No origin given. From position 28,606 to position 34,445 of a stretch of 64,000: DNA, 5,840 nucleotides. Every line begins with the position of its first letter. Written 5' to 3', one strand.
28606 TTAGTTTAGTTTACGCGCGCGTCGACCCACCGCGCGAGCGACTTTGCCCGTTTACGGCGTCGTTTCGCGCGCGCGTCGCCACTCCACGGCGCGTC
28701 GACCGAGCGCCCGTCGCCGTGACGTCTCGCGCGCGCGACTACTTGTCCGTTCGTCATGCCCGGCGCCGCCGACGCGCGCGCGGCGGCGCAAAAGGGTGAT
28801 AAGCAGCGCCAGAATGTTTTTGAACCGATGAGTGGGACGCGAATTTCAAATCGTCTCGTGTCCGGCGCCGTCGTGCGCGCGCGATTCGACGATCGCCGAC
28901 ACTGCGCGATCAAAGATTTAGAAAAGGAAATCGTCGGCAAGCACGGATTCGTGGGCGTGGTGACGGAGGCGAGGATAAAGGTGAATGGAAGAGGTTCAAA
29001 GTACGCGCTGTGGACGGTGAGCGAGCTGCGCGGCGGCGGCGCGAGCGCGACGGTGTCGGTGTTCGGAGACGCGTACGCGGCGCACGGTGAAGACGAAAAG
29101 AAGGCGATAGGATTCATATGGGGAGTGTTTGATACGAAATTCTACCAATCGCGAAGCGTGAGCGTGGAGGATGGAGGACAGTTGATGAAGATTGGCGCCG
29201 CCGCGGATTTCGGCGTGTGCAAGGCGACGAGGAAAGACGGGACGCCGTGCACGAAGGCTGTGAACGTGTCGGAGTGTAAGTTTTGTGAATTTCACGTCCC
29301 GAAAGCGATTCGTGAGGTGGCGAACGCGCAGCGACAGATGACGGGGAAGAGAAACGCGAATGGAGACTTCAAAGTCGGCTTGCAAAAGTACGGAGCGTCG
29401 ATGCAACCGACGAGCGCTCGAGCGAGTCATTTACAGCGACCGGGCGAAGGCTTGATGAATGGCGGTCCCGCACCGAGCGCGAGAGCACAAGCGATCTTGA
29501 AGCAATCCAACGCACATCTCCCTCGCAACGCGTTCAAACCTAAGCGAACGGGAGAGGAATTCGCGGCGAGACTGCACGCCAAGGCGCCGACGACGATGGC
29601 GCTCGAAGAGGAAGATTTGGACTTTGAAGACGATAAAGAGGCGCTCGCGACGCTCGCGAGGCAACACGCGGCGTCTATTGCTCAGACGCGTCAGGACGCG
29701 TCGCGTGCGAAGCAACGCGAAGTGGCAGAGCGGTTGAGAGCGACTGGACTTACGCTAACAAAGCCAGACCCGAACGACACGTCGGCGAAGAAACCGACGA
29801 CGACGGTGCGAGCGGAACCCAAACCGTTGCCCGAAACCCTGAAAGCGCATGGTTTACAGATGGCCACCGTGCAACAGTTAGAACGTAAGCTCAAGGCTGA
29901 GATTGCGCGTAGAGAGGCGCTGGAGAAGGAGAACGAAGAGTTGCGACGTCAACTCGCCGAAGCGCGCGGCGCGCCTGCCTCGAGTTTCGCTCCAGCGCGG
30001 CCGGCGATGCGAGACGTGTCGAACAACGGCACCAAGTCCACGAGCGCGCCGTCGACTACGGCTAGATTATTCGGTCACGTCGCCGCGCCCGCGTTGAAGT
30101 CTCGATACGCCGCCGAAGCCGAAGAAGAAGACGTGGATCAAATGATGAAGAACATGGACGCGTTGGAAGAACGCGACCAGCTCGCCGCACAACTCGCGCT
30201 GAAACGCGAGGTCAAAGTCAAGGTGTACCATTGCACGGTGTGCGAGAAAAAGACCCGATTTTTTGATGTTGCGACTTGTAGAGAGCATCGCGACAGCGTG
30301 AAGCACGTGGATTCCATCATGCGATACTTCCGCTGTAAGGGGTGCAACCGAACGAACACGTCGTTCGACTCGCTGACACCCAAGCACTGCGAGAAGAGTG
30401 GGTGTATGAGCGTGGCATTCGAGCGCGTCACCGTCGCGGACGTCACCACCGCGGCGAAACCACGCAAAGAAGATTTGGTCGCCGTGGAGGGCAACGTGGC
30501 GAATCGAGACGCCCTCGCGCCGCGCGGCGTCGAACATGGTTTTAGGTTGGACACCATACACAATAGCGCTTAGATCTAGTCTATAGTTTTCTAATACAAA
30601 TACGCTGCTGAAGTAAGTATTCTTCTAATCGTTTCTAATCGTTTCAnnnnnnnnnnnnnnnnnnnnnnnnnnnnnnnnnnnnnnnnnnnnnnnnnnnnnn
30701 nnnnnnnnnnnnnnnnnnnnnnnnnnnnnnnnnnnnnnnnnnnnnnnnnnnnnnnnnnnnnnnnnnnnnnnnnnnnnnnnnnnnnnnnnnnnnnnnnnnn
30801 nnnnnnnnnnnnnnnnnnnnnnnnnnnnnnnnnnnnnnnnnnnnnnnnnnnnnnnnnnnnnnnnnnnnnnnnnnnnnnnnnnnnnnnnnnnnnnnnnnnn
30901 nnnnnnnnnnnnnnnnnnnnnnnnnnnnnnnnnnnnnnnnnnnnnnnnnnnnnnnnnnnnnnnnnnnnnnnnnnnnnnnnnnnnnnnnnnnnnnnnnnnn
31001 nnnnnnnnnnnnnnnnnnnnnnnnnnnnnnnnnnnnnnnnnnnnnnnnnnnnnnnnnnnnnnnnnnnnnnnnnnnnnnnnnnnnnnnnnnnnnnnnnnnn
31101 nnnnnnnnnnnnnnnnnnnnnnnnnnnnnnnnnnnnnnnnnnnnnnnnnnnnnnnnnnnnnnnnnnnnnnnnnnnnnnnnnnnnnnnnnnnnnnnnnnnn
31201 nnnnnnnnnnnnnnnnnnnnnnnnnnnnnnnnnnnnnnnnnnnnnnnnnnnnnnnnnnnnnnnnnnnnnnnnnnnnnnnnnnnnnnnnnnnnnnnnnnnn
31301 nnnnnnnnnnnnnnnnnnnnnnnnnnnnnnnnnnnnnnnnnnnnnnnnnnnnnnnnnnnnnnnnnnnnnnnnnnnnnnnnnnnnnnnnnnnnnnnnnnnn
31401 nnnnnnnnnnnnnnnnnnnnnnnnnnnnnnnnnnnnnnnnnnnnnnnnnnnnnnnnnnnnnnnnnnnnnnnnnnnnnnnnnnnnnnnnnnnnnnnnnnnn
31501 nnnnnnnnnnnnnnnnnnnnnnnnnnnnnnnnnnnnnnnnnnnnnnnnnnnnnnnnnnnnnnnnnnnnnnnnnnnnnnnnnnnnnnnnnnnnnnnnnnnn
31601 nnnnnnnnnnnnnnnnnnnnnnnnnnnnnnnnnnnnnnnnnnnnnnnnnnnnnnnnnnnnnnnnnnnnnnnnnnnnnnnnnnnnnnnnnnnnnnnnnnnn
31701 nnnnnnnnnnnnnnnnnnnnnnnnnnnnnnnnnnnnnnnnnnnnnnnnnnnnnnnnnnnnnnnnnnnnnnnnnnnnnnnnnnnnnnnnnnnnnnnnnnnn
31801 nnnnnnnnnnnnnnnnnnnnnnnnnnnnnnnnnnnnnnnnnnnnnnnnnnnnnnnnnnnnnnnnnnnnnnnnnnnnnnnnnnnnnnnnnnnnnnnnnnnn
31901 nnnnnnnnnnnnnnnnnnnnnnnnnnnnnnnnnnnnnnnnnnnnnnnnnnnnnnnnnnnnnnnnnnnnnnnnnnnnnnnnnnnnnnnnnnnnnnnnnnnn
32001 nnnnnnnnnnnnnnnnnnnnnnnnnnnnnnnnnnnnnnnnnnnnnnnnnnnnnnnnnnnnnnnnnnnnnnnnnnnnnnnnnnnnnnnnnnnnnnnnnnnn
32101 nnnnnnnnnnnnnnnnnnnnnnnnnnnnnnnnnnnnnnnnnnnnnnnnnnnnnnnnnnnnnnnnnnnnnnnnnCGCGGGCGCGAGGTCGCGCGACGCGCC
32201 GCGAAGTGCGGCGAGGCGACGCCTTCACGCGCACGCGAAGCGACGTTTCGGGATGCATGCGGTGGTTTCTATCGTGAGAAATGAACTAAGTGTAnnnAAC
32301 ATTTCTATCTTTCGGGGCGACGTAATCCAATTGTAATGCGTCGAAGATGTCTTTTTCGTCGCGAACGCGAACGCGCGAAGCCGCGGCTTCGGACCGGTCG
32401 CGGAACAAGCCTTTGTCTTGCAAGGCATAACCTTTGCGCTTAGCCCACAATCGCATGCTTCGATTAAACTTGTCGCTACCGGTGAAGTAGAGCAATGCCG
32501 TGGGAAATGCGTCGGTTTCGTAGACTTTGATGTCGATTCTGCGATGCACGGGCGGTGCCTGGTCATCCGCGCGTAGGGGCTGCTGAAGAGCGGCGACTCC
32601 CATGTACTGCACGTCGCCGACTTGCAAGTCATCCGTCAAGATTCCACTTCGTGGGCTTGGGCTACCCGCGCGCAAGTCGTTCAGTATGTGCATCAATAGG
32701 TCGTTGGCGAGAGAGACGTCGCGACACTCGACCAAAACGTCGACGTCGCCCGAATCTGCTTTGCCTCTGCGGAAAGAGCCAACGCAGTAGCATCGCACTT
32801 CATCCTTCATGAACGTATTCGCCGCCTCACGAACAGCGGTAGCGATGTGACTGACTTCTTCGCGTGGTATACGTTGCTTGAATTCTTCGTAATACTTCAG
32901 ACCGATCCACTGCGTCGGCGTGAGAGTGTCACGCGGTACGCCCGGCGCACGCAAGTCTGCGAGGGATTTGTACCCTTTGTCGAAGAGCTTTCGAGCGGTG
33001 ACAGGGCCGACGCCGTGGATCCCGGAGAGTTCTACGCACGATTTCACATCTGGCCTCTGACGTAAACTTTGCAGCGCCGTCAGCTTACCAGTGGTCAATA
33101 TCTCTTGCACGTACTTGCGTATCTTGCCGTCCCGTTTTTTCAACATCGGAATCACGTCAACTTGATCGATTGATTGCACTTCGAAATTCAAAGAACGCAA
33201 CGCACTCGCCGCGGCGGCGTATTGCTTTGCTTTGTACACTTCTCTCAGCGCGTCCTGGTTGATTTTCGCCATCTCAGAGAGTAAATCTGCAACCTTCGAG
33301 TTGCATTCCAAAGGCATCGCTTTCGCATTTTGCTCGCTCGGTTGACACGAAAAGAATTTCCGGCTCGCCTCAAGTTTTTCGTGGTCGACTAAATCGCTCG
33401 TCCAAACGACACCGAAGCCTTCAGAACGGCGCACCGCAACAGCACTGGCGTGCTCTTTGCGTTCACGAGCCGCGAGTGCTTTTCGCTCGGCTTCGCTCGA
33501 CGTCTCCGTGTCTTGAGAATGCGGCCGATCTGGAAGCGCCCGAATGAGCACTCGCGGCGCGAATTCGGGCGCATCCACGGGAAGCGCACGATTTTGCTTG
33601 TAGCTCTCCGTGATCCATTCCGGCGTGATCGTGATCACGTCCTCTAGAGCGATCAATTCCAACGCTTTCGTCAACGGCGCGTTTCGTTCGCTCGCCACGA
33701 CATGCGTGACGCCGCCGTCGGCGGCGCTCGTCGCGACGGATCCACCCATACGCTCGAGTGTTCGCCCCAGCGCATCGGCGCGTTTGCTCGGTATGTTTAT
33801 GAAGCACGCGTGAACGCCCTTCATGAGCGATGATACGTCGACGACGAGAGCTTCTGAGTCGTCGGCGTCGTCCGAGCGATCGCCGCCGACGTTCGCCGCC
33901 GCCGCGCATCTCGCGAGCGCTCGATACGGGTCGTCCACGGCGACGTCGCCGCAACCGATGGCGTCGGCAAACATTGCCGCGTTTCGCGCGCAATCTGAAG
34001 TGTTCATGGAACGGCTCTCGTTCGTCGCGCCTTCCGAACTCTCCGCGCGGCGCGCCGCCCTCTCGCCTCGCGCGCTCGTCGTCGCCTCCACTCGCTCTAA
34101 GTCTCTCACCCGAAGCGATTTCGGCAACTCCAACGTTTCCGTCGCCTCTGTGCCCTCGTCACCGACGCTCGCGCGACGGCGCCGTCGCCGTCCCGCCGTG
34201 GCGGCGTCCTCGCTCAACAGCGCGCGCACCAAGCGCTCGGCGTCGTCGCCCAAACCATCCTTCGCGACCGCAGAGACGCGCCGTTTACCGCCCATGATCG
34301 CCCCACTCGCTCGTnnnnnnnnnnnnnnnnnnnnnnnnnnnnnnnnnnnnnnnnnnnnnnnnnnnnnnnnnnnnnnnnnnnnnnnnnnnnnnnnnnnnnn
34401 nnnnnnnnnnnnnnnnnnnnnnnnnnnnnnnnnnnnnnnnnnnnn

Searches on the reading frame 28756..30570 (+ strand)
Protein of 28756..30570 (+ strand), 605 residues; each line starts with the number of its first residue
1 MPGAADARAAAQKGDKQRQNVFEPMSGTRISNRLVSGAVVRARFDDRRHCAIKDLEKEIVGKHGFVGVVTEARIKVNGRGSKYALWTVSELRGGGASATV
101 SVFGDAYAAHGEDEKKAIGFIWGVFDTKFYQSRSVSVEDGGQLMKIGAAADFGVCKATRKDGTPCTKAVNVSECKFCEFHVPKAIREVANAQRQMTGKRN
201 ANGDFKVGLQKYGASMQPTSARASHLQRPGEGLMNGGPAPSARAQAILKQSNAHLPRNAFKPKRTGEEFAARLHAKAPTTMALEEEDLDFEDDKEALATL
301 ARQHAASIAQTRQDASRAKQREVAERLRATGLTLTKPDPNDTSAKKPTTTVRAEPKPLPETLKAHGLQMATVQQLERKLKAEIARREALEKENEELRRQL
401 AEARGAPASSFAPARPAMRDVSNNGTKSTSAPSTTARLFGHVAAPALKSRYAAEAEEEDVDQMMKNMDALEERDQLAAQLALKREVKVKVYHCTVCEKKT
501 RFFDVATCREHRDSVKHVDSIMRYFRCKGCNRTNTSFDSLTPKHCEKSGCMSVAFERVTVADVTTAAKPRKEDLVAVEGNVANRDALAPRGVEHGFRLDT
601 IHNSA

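Call 55: search_protein_families(library=pfam, proteins=[window:28756-30570:+], max_evalue=0.0001)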
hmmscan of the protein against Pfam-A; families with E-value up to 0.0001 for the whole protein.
window:28756-30570:+ (605 aa): 3 families
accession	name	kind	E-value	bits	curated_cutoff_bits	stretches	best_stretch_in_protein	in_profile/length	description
PF09329.16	zf-primase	-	2e-16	60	28.8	1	147-189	1-43/46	Primase zinc finger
PF22379.2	MCM10_OB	-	6e-10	39.5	27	1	26-133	3-113/130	MCM10 OB-fold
PF24863.1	zf-CCCH_Mcm10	-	1.2e-05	25.7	26.8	1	448-528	214-293/293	Mcm10, CCCH-type zinc motif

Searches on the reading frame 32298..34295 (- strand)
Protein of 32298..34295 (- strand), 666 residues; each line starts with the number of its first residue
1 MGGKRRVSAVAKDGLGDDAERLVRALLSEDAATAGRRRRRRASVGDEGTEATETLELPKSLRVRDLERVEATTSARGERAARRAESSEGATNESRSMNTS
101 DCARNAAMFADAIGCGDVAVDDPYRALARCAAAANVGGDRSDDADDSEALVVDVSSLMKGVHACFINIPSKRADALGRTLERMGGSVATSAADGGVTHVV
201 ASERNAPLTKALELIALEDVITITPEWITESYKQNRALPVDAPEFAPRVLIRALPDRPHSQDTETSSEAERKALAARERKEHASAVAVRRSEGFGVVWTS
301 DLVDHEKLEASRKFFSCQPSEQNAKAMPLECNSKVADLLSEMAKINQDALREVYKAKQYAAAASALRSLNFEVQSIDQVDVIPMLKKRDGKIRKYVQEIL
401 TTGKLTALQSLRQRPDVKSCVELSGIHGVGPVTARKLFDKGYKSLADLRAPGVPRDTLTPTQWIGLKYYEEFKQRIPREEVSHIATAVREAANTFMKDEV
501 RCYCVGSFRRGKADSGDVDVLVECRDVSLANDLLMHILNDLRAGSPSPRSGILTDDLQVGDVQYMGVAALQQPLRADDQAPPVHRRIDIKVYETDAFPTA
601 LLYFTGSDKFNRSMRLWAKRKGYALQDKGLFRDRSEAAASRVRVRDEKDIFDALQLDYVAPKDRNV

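Call 26: search_protein_families(library=pfam, proteins=[window:32298-34295:-], max_evalue=0.001)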
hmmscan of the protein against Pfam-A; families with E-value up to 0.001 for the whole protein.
window:32298-34295:- (666 aa): 6 families
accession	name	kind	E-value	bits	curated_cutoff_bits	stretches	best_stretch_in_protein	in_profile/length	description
PF14792.12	DNA_pol_B_palm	-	6.9e-28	97.6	25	1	475-593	1-112/113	DNA polymerase beta palm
PF14791.11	DNA_pol_B_thumb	-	4.9e-23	81.2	25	1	600-665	1-63/63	DNA polymerase beta thumb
PF10391.15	DNA_pol_lambd_f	-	3.5e-18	65.6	29.8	1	422-472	2-50/51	Fingers domain of DNA polymerase lambda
PF14716.13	HHH_8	-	8.3e-11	42.5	30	1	332-405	3-73/73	Helix-hairpin-helix domain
PF00533.33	BRCT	-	1e-05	26.1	21.3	1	155-231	3-77/78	BRCA1 C Terminus (BRCT) domain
PF14520.12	HHH_5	-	4e-05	24.4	27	1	422-450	3-31/57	Helix-hairpin-helix domain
